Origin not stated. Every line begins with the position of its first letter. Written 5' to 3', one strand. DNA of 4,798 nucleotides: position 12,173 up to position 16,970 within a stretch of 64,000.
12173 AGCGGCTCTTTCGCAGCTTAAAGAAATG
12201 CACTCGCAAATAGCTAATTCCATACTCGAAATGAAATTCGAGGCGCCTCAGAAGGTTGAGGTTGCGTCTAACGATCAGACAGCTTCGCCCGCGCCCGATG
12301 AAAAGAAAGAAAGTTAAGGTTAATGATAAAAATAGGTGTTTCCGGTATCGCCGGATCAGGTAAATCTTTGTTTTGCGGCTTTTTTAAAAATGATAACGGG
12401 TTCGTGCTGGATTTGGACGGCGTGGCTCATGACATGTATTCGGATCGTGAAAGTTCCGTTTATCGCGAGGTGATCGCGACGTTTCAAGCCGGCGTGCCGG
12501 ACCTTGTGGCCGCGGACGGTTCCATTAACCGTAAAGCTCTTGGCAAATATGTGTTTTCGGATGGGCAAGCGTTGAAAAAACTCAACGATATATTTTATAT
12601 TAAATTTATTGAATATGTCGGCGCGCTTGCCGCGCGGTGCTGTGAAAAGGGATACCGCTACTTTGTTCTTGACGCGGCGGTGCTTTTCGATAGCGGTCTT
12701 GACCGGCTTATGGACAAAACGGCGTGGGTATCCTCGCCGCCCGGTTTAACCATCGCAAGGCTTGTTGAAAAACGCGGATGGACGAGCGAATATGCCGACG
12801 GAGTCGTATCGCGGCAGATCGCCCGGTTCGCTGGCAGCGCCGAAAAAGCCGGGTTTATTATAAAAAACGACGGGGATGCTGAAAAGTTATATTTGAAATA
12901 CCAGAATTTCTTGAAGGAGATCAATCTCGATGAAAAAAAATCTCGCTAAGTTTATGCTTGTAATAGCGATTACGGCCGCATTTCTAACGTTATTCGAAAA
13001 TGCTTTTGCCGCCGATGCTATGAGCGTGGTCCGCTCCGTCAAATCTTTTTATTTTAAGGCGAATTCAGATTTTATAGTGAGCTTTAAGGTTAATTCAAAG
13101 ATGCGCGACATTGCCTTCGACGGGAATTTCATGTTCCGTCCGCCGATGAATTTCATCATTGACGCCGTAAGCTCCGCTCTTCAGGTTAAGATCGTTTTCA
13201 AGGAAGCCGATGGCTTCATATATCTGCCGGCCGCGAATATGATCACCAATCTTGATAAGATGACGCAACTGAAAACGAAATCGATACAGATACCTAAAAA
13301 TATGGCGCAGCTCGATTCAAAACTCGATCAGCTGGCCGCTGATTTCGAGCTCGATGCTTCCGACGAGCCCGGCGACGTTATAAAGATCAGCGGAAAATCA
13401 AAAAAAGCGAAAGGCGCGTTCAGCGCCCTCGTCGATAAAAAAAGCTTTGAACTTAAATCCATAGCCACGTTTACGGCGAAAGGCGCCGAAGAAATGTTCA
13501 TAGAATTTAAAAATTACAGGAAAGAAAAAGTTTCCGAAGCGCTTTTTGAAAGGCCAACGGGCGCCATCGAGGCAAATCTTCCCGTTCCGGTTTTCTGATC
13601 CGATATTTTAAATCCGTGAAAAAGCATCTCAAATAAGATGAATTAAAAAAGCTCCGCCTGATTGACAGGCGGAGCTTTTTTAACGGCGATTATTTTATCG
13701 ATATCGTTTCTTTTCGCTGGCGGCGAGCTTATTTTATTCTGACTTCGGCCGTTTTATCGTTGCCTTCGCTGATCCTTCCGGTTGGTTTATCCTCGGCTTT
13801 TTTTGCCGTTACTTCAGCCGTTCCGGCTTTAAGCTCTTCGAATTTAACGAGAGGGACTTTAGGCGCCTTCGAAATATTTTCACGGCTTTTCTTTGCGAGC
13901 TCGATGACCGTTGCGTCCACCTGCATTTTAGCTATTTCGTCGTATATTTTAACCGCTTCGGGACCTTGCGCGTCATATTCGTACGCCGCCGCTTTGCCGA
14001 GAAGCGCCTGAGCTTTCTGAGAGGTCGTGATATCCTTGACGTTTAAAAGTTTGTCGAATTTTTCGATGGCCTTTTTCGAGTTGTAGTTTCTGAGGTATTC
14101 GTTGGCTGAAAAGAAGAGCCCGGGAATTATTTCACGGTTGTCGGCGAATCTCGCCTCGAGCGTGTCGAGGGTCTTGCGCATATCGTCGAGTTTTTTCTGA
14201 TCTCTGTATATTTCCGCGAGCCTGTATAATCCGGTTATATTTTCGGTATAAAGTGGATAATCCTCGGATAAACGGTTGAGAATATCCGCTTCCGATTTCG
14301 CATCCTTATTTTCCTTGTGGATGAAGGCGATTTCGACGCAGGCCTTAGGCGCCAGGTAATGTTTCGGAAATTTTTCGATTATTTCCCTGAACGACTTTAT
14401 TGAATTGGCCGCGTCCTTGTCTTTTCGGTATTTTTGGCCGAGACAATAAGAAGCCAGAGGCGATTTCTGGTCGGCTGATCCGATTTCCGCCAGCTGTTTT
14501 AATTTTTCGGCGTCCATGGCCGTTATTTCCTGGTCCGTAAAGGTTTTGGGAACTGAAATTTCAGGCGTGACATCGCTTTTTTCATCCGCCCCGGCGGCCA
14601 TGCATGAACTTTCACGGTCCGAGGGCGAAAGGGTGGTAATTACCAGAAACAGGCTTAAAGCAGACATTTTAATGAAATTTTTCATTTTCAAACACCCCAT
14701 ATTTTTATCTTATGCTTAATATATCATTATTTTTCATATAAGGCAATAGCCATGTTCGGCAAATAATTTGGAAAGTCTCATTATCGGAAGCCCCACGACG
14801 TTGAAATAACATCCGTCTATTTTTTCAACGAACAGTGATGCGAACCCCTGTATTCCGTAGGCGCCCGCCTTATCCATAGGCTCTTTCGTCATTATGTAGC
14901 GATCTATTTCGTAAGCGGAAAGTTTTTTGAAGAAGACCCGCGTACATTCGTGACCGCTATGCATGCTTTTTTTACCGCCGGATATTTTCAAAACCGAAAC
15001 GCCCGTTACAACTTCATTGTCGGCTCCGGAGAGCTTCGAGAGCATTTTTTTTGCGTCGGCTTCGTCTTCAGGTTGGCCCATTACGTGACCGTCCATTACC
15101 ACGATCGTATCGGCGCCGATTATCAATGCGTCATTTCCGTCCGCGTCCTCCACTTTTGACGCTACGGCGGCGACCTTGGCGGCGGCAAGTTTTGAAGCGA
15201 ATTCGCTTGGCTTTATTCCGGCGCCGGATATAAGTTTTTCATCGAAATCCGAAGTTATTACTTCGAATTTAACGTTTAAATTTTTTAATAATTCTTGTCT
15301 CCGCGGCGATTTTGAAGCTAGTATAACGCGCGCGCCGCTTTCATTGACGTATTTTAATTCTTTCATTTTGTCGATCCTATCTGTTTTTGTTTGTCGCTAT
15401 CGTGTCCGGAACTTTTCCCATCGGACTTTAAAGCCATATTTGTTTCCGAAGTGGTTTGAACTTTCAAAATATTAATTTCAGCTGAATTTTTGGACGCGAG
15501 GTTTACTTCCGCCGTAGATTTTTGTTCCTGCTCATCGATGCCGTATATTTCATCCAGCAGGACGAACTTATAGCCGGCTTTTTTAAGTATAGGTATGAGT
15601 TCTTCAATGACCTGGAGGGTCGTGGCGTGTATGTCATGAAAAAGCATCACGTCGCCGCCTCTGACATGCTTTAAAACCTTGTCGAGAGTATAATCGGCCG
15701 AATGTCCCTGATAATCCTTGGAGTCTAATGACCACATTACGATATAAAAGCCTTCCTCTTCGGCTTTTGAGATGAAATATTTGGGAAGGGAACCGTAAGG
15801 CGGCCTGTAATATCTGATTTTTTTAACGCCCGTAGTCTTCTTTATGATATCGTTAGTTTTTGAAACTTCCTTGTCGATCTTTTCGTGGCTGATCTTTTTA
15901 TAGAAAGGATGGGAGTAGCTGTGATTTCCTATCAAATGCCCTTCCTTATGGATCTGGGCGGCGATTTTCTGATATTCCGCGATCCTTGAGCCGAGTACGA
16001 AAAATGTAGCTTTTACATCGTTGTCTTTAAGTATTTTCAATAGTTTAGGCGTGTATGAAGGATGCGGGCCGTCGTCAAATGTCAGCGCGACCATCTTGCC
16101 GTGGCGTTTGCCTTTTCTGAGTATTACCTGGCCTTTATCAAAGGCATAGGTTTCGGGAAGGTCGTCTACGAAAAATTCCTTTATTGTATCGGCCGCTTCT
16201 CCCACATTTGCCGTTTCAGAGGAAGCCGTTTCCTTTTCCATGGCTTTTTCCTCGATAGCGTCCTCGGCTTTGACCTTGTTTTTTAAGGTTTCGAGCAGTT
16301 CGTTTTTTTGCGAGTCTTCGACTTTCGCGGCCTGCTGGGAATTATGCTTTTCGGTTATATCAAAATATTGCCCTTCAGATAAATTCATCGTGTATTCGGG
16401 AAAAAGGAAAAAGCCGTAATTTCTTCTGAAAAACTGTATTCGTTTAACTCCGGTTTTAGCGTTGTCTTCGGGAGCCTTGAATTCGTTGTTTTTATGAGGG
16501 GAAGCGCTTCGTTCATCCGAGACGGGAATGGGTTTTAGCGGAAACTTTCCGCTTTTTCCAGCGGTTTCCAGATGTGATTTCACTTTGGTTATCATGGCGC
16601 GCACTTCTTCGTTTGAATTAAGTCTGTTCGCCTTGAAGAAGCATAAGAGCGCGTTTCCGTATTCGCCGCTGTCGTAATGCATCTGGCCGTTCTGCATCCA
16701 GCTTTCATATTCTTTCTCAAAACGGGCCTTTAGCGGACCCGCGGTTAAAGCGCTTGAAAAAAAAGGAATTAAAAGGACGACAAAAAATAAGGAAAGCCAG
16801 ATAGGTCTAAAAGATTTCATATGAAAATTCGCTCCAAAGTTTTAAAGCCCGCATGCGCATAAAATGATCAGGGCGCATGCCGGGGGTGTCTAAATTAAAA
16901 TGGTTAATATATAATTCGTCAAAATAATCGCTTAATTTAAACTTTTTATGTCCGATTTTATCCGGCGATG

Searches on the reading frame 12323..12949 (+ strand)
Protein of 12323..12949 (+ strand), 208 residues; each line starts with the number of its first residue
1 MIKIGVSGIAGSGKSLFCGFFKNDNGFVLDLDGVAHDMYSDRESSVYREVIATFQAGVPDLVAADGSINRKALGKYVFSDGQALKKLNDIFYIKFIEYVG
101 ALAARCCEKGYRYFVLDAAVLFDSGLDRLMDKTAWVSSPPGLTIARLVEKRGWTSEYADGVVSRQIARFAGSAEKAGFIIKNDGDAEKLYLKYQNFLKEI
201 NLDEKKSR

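Call 15: search_protein_families(library=ncbifam, proteins=[window:12323-12949:+], max_evalue=0.00001)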
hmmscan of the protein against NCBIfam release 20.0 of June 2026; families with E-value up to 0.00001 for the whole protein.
window:12323-12949:+ (208 aa): 2 families
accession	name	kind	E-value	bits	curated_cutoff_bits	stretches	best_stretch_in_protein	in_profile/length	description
TIGR00152.1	TIGR00152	equivalog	2.8e-22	79.5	65.55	1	4-190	2-183/188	dephospho-CoA kinase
NF002879.0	PRK03333.1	equivalog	3.8e-16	59.1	215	1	1-192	1-185/395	dephospho-CoA kinase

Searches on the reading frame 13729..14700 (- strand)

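Call 26: search_protein_families(library=ncbifam, proteins=[window:13729-14700:-], max_evalue=1e-20)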
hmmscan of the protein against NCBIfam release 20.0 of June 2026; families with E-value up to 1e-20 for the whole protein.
window:13729-14700:- (323 aa): 0 families

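Call 67: search_protein_families(library=pfam, proteins=[window:13729-14700:-], max_evalue=0.0001)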
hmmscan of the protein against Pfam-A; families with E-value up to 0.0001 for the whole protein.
window:13729-14700:- (323 aa): 3 families
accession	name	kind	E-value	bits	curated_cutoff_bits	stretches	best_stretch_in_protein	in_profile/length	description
PF13174.12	TPR_6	-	1.6e-07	32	26.3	0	158-187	3-32/33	Tetratricopeptide repeat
PF07719.23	TPR_2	-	6.2e-06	26.4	27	0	82-114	2-34/34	Tetratricopeptide repeat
PF13428.12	TPR_14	-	6.3e-05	23.7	23.5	0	158-192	4-38/44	Tetratricopeptide repeat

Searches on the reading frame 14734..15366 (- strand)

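Call 26: search_protein_families(library=ncbifam, proteins=[window:14734-15366:-], max_evalue=1e-20)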
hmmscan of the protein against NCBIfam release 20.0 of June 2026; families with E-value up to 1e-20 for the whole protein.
window:14734-15366:- (210 aa): 14 families
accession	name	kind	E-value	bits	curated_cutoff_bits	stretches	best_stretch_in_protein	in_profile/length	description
NF000867.0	PRK00078.1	equivalog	3.4e-61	206.3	249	1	13-206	2-189/192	Maf-like protein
NF010948.0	PRK14368.1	equivalog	1.1e-56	191.3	291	1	12-200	5-184/193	Maf-like protein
TIGR00172.1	maf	subfamily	3.7e-53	179.8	117.15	1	13-201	4-183/185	Maf family nucleotide pyrophosphatase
NF010942.0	PRK14362.1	equivalog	9.8e-50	168.7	290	1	12-207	12-200/210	Maf-like protein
NF010945.0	PRK14365.1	equivalog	6.7e-49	166.1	273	1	13-206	3-188/197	Maf-like protein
NF010943.0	PRK14363.1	equivalog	3.4e-46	157.4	273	1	13-207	2-185/204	Maf-like protein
NF010941.0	PRK14361.1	equivalog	3.1e-40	137.8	272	1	9-203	3-185/194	Maf-like protein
NF003403.0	PRK04694.1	equivalog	1.2e-38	132.8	300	1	15-204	3-186/190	Maf-like protein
NF010944.0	PRK14364.1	equivalog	6.8e-36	123.5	311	1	16-202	1-176/181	Maf-like protein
NF002401.0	PRK01441.1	equivalog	3.7e-35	121.4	317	1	12-207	5-197/207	Maf-like protein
NF010947.0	PRK14367.1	equivalog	5e-32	110.7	315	1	15-207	5-193/202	Maf-like protein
NF010946.0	PRK14366.1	equivalog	5e-31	107.7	284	1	14-198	7-182/195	Maf-like protein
NF002690.0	PRK02478.1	equivalog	2.5e-27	95.7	269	1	13-200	4-189/199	Maf-like protein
NF003141.0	PRK04056.1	equivalog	5.7e-27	94.5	161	1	14-200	2-178/181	septum formation inhibitor Maf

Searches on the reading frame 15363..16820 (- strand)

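Call 26: search_protein_families(library=ncbifam, proteins=[window:15363-16820:-], max_evalue=1e-20)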
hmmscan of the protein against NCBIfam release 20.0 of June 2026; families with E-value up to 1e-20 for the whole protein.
window:15363-16820:- (485 aa): 7 families
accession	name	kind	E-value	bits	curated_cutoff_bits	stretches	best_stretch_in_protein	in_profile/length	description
TIGR02764.1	spore_ybaN_pdaB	equivalog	3e-54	183.7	237.4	1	239-425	3-190/191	polysaccharide deacetylase family sporulation protein PdaB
TIGR02884.1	spore_pdaA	equivalog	2.4e-45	155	298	1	237-425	32-223/224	delta-lactam-biosynthetic de-N-acetylase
NF045821.1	PgAcgDacpgdA1_Bac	equivalog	5.3e-45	153.5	400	1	243-429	89-278/282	peptidoglycan-N-acetylglucosamine deacetylase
NF045820.1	PgAcgDacpgdA_Strep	equivalog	2.2e-44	152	800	1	201-426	226-448/463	peptidoglycan-N-acetylglucosamine deacetylase PgdA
TIGR02873.1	spore_ylxY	hypoth_equivalog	4.3e-42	144.2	391.5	1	235-421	78-262/268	probable sporulation protein, polysaccharide deacetylase family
TIGR04243.1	nodulat_NodB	equivalog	4.8e-40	137.2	240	1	243-397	3-157/197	chitooligosaccharide deacetylase NodB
NF045822.1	PgAcgDacpgdA2_Bac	equivalog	3.9e-30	105.1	400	1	241-424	69-260/274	peptidoglycan-N-acetylglucosamine deacetylase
